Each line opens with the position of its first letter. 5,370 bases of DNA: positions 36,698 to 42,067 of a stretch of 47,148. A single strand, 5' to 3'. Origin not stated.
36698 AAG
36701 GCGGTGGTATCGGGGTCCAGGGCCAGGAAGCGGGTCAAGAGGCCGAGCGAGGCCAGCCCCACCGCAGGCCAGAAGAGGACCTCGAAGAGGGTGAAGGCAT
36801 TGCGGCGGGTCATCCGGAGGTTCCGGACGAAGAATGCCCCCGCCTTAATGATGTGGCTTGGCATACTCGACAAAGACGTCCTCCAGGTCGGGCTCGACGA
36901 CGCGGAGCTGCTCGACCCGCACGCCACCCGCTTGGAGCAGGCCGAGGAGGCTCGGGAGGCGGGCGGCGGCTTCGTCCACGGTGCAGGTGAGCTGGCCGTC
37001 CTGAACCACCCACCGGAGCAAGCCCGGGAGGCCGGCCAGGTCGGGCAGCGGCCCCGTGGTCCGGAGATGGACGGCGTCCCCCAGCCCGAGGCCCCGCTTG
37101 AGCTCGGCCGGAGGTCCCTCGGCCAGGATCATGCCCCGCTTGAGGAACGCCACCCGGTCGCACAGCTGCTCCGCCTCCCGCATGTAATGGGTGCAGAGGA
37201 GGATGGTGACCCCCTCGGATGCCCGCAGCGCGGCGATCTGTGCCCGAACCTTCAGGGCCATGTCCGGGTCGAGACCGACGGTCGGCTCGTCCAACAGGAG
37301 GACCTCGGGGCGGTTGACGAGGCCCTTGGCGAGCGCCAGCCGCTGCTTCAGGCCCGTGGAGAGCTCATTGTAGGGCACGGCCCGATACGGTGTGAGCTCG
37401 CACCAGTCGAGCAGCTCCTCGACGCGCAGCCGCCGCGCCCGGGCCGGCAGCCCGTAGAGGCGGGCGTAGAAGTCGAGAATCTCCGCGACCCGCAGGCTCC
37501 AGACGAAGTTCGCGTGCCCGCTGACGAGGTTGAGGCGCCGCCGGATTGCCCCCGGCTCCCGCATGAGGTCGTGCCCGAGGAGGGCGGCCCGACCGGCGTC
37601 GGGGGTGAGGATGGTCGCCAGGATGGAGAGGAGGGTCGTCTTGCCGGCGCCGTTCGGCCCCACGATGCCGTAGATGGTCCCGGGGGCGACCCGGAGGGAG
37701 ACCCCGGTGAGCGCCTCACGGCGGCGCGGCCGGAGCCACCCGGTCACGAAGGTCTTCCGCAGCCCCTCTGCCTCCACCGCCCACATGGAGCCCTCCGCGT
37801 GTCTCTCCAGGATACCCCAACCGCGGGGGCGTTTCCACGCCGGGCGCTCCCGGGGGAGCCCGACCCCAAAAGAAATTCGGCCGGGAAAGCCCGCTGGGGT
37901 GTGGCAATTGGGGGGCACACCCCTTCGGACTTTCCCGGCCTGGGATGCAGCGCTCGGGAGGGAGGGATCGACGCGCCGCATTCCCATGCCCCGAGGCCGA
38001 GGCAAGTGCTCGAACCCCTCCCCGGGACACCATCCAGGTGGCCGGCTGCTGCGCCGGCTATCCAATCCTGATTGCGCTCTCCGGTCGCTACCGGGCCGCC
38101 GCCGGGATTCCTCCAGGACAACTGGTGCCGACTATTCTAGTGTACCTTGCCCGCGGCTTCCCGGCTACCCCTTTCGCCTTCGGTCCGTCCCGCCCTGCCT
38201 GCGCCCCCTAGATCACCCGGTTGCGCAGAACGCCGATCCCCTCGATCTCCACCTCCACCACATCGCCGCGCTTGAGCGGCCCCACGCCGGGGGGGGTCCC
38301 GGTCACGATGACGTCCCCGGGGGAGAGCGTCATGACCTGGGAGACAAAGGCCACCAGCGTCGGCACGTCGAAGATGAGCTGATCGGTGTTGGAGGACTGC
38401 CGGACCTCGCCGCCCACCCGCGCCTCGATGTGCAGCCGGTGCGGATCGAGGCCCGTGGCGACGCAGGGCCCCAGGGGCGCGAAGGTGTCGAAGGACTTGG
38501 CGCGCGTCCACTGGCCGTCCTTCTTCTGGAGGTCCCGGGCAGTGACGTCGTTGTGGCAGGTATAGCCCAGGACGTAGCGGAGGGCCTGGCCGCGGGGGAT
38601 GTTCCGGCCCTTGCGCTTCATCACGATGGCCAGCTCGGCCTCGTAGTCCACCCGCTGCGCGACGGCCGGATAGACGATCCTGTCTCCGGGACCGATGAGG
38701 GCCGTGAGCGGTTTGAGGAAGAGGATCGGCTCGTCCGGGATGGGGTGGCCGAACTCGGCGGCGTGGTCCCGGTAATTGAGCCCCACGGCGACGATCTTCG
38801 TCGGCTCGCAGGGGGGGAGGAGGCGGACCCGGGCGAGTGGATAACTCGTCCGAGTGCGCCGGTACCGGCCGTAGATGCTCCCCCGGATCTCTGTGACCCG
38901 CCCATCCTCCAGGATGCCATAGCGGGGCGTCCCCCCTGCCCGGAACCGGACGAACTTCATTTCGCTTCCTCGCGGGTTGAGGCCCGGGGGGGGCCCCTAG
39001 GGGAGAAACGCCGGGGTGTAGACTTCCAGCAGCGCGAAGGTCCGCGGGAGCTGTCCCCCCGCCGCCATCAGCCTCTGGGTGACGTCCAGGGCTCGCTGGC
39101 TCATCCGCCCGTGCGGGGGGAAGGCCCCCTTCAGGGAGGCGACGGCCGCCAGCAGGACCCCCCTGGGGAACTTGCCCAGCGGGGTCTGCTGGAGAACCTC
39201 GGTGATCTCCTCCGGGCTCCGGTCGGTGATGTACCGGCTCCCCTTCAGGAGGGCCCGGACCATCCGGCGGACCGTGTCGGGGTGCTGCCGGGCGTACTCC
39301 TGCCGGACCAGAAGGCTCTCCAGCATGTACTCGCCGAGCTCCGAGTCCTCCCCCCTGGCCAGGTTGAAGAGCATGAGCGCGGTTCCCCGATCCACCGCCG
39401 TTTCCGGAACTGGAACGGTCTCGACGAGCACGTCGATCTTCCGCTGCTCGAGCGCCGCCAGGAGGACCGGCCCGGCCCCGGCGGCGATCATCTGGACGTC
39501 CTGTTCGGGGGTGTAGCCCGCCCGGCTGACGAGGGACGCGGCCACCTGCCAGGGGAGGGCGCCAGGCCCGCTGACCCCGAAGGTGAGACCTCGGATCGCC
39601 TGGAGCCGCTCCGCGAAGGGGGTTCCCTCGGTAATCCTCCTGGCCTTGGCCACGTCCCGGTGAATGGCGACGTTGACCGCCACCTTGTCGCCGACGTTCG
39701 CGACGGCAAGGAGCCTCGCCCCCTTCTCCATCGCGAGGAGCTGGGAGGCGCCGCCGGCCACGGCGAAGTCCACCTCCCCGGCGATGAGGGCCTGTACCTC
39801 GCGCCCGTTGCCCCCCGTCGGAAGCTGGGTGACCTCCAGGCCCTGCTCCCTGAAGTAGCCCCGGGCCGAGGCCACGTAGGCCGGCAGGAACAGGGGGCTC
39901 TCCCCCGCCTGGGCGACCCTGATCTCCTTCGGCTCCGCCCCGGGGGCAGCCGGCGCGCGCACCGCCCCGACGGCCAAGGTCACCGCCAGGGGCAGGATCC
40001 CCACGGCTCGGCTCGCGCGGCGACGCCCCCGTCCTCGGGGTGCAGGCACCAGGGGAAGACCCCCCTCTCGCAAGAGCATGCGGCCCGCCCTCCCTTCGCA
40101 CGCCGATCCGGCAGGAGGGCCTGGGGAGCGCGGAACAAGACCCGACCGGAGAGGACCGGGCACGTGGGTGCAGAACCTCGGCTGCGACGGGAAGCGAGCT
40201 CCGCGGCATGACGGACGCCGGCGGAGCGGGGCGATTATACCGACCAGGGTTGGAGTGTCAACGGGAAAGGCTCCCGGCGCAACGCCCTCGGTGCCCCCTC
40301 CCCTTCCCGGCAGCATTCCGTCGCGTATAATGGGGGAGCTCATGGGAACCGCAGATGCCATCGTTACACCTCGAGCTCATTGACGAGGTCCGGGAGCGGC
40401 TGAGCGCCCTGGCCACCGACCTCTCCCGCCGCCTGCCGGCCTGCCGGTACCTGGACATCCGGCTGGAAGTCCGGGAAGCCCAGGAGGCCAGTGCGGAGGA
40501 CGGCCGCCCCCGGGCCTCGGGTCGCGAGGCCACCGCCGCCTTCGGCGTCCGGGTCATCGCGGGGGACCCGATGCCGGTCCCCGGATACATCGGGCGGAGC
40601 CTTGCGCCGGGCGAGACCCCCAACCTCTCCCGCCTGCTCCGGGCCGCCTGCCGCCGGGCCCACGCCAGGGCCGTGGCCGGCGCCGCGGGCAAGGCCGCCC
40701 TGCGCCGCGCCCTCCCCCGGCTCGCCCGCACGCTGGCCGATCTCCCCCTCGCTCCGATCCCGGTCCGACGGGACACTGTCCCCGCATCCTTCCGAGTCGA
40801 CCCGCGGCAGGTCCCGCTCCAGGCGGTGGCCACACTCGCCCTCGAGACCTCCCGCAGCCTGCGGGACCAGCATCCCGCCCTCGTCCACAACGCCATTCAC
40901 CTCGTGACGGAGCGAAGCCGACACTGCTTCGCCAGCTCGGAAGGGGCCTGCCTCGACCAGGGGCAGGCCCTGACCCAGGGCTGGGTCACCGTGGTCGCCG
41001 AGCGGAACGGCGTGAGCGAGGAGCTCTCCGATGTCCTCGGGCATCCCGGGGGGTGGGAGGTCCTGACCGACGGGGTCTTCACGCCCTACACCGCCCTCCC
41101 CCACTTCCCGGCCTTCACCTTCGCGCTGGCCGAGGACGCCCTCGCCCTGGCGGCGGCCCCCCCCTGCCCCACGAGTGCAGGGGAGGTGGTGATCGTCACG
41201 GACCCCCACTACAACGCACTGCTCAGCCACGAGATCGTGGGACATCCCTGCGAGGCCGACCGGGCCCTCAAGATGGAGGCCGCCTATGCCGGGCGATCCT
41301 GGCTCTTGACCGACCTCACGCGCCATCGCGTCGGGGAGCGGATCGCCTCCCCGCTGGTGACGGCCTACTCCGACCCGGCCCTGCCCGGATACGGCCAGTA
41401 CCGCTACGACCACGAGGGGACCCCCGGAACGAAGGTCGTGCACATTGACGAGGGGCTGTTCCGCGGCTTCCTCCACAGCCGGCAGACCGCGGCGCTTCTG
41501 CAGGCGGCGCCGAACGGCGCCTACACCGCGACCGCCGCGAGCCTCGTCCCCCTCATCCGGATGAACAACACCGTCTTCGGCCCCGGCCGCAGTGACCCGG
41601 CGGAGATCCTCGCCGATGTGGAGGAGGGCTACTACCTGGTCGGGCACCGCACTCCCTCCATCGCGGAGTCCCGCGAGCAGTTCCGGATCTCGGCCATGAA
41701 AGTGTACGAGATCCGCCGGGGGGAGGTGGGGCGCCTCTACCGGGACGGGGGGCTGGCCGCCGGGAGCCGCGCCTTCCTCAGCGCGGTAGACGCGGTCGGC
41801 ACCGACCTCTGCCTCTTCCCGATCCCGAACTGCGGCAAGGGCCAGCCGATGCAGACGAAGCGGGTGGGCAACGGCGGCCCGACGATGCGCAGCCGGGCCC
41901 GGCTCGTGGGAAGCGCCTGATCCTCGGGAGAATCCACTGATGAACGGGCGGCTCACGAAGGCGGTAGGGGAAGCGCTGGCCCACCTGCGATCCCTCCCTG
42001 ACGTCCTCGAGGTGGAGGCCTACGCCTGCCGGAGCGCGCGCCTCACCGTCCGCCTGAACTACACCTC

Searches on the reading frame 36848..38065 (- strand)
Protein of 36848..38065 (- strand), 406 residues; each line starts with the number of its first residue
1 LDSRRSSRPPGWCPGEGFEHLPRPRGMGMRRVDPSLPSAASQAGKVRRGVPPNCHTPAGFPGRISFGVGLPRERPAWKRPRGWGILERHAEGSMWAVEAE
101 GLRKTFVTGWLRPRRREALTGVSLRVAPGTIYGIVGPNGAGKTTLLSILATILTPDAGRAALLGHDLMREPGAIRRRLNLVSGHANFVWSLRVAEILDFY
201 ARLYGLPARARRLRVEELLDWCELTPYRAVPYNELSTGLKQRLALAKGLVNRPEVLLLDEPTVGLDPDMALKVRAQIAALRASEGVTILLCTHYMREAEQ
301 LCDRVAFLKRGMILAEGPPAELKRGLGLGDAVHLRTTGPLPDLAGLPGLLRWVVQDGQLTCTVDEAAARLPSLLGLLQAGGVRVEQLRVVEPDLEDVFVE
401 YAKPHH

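Call 74: search_protein_families(library=pfam, proteins=[window:36848-38065:-], max_evalue=1e-7)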
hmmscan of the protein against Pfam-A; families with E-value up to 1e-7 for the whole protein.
window:36848-38065:- (406 aa): 2 families
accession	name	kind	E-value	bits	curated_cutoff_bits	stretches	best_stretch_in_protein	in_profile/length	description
PF00005.33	ABC_tran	-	1.6e-27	97.2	25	1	119-262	1-136/137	ABC transporter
PF13304.12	AAA_21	-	6.9e-13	49.8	27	0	219-293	222-298/304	AAA domain, putative AbiEii toxin, Type IV TA system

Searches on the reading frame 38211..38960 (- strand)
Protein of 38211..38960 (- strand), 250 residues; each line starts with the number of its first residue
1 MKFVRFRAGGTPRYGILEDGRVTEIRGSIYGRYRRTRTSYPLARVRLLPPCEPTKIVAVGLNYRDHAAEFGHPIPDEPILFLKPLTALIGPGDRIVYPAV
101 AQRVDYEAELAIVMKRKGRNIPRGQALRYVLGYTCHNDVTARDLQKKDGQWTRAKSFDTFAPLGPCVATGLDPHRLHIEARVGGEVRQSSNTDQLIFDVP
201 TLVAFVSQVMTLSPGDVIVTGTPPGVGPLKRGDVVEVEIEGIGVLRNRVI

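Call 74: search_protein_families(library=pfam, proteins=[window:38211-38960:-], max_evalue=1e-7)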
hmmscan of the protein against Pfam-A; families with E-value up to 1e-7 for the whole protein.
window:38211-38960:- (250 aa): 2 families
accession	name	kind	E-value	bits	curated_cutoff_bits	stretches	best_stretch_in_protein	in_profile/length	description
PF01557.24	FAA_hydrolase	-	1.7e-71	240.7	23.9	1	55-249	1-213/214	Fumarylacetoacetate (FAA) hydrolase C-terminal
PF10370.14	Rv2993c-like_N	-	5.5e-16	59.6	21.3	1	1-50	1-50/50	Rv2993c-like, N-terminal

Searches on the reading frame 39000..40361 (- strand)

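Call 74: search_protein_families(library=pfam, proteins=[window:39000-40361:-], max_evalue=1e-7)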
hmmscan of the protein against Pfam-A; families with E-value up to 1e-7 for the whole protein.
window:39000-40361:- (454 aa): 2 families
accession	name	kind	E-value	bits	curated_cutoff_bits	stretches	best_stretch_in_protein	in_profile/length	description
PF09084.16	NMT1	-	2e-21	77.3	20.5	1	157-381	3-212/216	NMT1/THI5 like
PF13379.11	NMT1_2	-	1.7e-15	58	24.7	1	160-389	20-247/252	NMT1-like family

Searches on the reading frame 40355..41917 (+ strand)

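Call 74: search_protein_families(library=pfam, proteins=[window:40355-41917:+], max_evalue=1e-7)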
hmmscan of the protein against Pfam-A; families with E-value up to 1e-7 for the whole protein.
window:40355-41917:+ (521 aa): 1 family
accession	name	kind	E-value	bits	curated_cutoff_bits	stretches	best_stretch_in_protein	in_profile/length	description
PF19289.4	PmbA_TldD_3rd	-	4.9e-33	114.6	22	1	276-512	2-212/220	PmbA/TldA metallopeptidase C-terminal domain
